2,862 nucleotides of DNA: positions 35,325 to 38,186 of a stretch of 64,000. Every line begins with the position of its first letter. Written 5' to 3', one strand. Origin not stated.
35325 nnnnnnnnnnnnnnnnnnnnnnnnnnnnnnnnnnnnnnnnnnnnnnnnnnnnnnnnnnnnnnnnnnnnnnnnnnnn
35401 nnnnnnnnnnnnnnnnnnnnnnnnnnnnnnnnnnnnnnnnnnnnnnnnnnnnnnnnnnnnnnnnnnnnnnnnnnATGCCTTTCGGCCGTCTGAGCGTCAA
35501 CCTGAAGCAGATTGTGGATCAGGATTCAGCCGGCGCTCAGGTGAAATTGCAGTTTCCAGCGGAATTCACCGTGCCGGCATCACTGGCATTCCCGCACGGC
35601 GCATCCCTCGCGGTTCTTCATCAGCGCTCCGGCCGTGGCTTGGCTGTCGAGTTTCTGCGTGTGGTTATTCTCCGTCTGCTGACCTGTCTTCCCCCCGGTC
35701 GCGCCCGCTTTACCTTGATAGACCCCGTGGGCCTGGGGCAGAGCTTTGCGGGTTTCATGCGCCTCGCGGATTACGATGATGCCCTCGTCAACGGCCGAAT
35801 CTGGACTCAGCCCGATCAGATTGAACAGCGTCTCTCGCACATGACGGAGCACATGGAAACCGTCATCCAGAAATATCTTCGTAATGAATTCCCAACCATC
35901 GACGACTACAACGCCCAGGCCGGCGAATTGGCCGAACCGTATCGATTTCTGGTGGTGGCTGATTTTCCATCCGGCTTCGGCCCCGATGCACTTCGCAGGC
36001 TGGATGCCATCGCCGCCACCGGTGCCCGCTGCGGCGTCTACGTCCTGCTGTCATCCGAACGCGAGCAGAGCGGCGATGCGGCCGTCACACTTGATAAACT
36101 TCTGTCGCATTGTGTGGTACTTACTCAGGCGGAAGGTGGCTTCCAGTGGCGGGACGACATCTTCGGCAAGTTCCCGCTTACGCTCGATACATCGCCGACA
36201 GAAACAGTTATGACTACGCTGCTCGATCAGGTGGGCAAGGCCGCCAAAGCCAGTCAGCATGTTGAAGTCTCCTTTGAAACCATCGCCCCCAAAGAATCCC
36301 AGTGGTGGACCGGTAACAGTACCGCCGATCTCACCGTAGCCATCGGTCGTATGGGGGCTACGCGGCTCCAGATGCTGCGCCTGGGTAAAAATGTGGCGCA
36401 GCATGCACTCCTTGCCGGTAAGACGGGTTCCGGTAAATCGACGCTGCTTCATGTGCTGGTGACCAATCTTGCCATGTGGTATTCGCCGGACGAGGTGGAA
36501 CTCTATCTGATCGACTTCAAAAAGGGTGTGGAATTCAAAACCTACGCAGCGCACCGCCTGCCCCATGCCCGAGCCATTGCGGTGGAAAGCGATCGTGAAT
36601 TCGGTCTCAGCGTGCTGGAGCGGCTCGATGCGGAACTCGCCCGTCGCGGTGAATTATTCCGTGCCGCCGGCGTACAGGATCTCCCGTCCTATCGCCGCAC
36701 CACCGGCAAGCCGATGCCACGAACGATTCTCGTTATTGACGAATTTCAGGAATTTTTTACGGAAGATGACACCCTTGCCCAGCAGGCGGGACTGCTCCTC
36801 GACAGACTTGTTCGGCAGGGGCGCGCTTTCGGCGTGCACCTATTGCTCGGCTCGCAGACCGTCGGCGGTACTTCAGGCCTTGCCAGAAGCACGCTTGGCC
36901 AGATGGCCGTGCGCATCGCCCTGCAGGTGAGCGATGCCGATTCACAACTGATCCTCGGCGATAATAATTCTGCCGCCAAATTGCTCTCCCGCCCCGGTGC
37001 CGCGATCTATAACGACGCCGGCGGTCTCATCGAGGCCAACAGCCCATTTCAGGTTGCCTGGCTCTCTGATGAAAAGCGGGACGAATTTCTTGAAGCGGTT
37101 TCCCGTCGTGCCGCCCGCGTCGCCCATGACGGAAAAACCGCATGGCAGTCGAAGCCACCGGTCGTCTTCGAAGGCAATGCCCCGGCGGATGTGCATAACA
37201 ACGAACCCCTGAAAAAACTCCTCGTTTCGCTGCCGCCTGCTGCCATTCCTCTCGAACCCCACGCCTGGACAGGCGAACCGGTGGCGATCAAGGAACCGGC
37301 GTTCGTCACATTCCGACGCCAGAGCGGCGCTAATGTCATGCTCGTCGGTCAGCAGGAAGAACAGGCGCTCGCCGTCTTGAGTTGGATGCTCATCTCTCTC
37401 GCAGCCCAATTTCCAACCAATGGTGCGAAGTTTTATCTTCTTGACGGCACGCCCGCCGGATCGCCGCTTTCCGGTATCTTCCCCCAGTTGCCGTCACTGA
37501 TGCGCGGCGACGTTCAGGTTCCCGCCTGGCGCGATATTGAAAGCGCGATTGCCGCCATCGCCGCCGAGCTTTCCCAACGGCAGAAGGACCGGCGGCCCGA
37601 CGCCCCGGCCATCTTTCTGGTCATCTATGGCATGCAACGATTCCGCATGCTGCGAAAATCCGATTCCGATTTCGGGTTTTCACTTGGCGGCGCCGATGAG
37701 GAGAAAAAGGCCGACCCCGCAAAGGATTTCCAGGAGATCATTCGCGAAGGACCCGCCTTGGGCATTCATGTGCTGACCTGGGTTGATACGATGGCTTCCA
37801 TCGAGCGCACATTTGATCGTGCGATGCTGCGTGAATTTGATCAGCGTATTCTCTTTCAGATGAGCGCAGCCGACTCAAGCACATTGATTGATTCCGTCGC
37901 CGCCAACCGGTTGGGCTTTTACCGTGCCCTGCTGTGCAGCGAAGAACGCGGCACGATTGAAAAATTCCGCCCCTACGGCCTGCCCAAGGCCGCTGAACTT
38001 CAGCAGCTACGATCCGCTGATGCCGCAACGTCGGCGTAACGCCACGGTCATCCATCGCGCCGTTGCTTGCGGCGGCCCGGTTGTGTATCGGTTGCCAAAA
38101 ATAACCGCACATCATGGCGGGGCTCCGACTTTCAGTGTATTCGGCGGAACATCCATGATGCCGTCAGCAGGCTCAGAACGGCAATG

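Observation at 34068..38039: EssC-like ATPase has degenerate-active-degenerate P-loop domain order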

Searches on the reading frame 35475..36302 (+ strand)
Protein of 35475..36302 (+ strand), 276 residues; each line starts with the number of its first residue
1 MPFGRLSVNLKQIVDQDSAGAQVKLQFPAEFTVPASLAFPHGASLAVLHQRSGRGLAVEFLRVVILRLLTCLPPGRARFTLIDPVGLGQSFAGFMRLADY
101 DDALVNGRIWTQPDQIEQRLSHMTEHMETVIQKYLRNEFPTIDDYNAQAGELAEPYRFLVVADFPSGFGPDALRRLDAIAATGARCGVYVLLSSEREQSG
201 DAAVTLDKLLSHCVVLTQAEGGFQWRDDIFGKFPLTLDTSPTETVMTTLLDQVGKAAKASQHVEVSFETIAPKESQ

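Call 15: search_solved_structures(query=A2, max_evalue=10, show_alignments=4)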
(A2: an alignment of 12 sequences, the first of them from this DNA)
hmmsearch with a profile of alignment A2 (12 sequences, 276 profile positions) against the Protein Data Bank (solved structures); distinct sequences matched with E-value up to 10: 0.
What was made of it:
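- Tried and rejected: A profile of domain A (A2) against all PDB sequences gave no hit at E <= 10 (call 15).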

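Call 17: search_protein_families(library=ncbifam, proteins=[window:35475-36302:+], max_evalue=10)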
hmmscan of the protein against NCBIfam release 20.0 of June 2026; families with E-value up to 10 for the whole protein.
window:35475-36302:+ (276 aa): 1 family
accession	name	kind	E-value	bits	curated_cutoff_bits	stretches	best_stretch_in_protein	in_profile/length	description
NF003032.0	PRK03910.1-5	equivalog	0.17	11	469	1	165-261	45-145/330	D-cysteine desulfhydrase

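Call 28: search_protein_representatives(alignment_id=A2)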
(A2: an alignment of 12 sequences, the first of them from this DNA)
Query: 12 sequences, 276 profile positions. Proteins with E-value up to 0.001 (for the whole library): 3090; up to 1e-10: 2279; up to 1e-30: 1363. The best 150 are listed.
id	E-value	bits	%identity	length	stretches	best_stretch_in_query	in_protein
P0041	6.8e-120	415.7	-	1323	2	1-274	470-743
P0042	6.7e-119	412.4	-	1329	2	2-275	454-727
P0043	3.8e-116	403.4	-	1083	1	1-275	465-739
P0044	5.0e-116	403.0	-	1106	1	1-275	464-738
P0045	8.2e-116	402.3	-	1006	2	2-274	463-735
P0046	8.5e-116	402.3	-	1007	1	1-275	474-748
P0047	2.0e-115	401.0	-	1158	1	1-275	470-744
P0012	4.3e-115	399.9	-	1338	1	1-274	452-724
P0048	4.8e-114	396.5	-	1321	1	1-275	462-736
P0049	6.4e-114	396.1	-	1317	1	1-274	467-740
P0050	6.6e-114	396.1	-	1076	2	1-275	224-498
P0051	1.8e-113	394.6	-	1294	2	1-275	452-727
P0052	2.3e-113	394.3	-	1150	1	1-274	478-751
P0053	3.1e-113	393.8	-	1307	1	1-275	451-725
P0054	1.2e-112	392.0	-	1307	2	1-274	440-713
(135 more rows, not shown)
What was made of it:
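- Tried and rejected: The exhaustive profile search found 3090 (call 28).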

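Call 29: predict_structure(alignment_id=A2)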
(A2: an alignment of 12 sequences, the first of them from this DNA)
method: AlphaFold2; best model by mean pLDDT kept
length: 276 residues; sequences in the alignment: 12
mean_pLDDT: 85.8   pTM: 0.84
mean pLDDT of the five models: 85.8, 85.7, 85.3, 80.2, 79.7
residues with pLDDT >= 90: 131; 70-90: 114; 50-70: 30; < 50: 1
segments of 3 or more residues with pLDDT < 50: none
pLDDT, mean of each block of 10 residues (from residue 1): 87 65 70 83 89 92 93 90 92 90 85 93 91 82 83 87 93 94 91 93 93 90 78 85 90 89 63 63
secondary structure, 60 per line:
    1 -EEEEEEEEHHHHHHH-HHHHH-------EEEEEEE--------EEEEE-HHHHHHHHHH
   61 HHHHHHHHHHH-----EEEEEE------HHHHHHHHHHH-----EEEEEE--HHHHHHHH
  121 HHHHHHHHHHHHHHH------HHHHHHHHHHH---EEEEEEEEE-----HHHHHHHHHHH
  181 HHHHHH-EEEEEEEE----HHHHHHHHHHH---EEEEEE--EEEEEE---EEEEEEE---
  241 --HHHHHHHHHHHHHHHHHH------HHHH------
elements in order: E2-9 H10-16 H18-22 E30-36 E45-49 H51-71 E77-82 H89-99 E105-110 H113-135 H142-152 E156-164 H170-186 E188-195 H200-210 E214-219 E222-227 E231-237 H243-260 H267-270

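Call 31: fold_search(model_id=the predicted structure, library=pdb)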
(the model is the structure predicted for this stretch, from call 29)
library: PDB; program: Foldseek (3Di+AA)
matches with E <= 10: 1449; with E <= 0.001: 43
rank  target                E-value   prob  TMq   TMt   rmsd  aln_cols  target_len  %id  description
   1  4lya                  9.2e-09  1.00  0.64  0.36   4.4       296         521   13  EssC (ATPases 2 and 3) from Geobacillus thermodenitrificans (SeMet) (released 2015-02-04)
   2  4n1a_C                2.1e-08  1.00  0.61  0.33   4.8       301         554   17  Thermomonospora curvata EccC (ATPases 2 and 3) in complex with a signal sequence peptide (released 2015-02-11)
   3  6t8b_B                3.4e-08  1.00  0.62  0.45   4.2       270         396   13  FtsK motor domain with dsDNA, translocating state (released 2019-11-20)
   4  4n1a_B                5.2e-08  1.00  0.58  0.32   5.5       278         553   17  Thermomonospora curvata EccC (ATPases 2 and 3) in complex with a signal sequence peptide (released 2015-02-11)
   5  5fv0_A                6.2e-08  1.00  0.59  0.35   7.5       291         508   15  The cytoplasmic domain of EssC (released 2016-03-02)
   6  2ius_F                7.0e-08  1.00  0.66  0.49   9.0       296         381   16  E. coli FtsK motor domain (released 2006-08-29)
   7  2ius_E                7.4e-08  1.00  0.64  0.48   8.5       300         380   14  E. coli FtsK motor domain (released 2006-08-29)
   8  4nh0_B                9.4e-08  1.00  0.59  0.22   4.8       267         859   17  Cytoplasmic domain of the Thermomonospora curvata Type VII Secretion ATPase EccC (released 2015-02-11)
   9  9jv8                  1.1e-07  1.00  0.56  0.55   5.3       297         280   14  Crystal structure of M. tuberculosis EccCb1-D2 domain (released 2025-10-08)
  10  4nh0_A                1.3e-07  1.00  0.61  0.22   6.3       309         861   17  Cytoplasmic domain of the Thermomonospora curvata Type VII Secretion ATPase EccC (released 2015-02-11)
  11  4n1a_A                1.9e-07  1.00  0.57  0.31   5.3       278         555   16  Thermomonospora curvata EccC (ATPases 2 and 3) in complex with a signal sequence peptide (released 2015-02-11)
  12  2iut_A                2.5e-07  1.00  0.61  0.43   8.1       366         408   11  P. aeruginosa FtsK motor domain, dimeric (released 2006-08-29)
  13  6jd5_A                3.3e-07  1.00  0.47  0.49  11.1       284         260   14  ATPase (released 2019-12-04)
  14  2ius_A                3.7e-07  1.00  0.65  0.47   8.9       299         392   15  E. coli FtsK motor domain (released 2006-08-29)
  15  2ius_D                5.3e-07  1.00  0.64  0.46   3.5       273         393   16  E. coli FtsK motor domain (released 2006-08-29)
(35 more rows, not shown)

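Call 41: find_related_loci(query=A2, collection=genome_contigs, flank=4000)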
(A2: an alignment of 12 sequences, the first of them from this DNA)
Query A2 (276 aa) in genome_contigs; peptide patterns used: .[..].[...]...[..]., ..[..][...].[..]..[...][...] (x = any residue, [..] = any of these).
600 stretches matched a pattern (row limit reached: there are more); 579 encode a relative of the query (tblastn E <= 1e-3); the best 80 are kept; 80 distinct loci.
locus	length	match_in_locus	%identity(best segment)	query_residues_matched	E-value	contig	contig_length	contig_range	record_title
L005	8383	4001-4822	62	3-276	1e-114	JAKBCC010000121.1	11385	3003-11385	MAG: Planctomycetota bacterium isolate ZJ5.bin40 NODE_8168_length_11385_cov_3.028513, whole genome shotgun sequence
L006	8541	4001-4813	60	3-273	3e-106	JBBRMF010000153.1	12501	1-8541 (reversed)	MAG: Tepidisphaerales bacterium isolate La1_metabat2.017 LA1C_B2.017_k141_3015436L_12501_cov_10.0000, whole genome shotg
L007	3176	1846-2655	58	3-276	2e-106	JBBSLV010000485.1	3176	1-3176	MAG: Tepidisphaerales bacterium isolate LS5_sbin.11 LS5_sbin.11_K_275716_L_3176_cov_13.0000, whole genome shotgun sequen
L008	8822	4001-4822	58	3-276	5e-104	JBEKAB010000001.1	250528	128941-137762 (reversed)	MAG: Tepidisphaeraceae bacterium isolate SPRUCE 102 SPRUCE_102_1, whole genome shotgun sequence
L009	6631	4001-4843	57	3-276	3e-104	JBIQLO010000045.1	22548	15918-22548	MAG: Planctomycetaceae bacterium isolate mag.53g NODE_1585_length_22548, whole genome shotgun sequence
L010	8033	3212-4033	57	3-276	3e-103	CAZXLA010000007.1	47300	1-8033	MAG TPA_asm: uncultured Tepidisphaeraceae bacterium isolate SRP128246_co1_520 genome assembly, contig: NODE_895_length_4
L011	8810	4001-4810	59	3-272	3e-102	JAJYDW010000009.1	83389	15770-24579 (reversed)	MAG: Planctomycetota bacterium isolate DBS1-1.bin122 NODE_376_length_83389_cov_3.650153, whole genome shotgun sequence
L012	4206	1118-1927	59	3-272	4e-102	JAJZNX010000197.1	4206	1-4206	MAG: Planctomycetota bacterium isolate MAS4.bin39 NODE_28245_length_4206_cov_3.388330, whole genome shotgun sequence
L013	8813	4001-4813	56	3-273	2e-101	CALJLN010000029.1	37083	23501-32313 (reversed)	MAG TPA_asm: uncultured Phycisphaerales bacterium isolate SRR1506987_bin.29_CONCOCT_v1.1_MAG genome assembly, contig: ER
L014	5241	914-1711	58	3-272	2e-101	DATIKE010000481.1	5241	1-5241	MAG TPA_asm: Phycisphaerae bacterium isolate SMAG_U15710 k141_107532, whole genome shotgun sequence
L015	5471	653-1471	55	3-273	8e-100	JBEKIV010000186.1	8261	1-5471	MAG: Tepidisphaeraceae bacterium isolate SPRUCE 308 SPRUCE_308_186, whole genome shotgun sequence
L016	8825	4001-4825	55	3-276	2e-99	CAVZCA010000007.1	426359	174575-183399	MAG: uncultured Phycisphaerales bacterium isolate MFD00964.bin.2.8 genome assembly, contig: contig_99323, whole genome s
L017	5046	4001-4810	56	3-276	1e-99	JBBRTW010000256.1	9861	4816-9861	MAG: Tepidisphaerales bacterium isolate La2_metabat2.312 La2_metabat2.312_K_1472014L9861_cov_12.0000, whole genome shotg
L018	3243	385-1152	60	22-276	3e-101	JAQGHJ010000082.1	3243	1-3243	MAG: Phycisphaerales bacterium isolate RYN_430 scaffold_3242956, whole genome shotgun sequence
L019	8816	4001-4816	55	3-273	2e-99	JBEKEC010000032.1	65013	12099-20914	MAG: Tepidisphaeraceae bacterium isolate SPRUCE 198 SPRUCE_198_32, whole genome shotgun sequence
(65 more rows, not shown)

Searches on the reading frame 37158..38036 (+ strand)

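Call 17: search_protein_families(library=ncbifam, proteins=[window:37158-38036:+], max_evalue=10)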
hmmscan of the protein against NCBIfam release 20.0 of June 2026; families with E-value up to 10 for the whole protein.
window:37158-38036:+ (293 aa): 2 families
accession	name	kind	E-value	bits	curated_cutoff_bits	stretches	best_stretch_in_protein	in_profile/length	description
TIGR03928.1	T7_EssCb_Firm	equivalog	0.0029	15.3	778.4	2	74-143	486-552/1296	type VII secretion protein EssC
TIGR03925.1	T7SS_EccC_b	equivalog_domain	0.022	13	346.55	1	58-241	77-255/564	type VII secretion protein EccCb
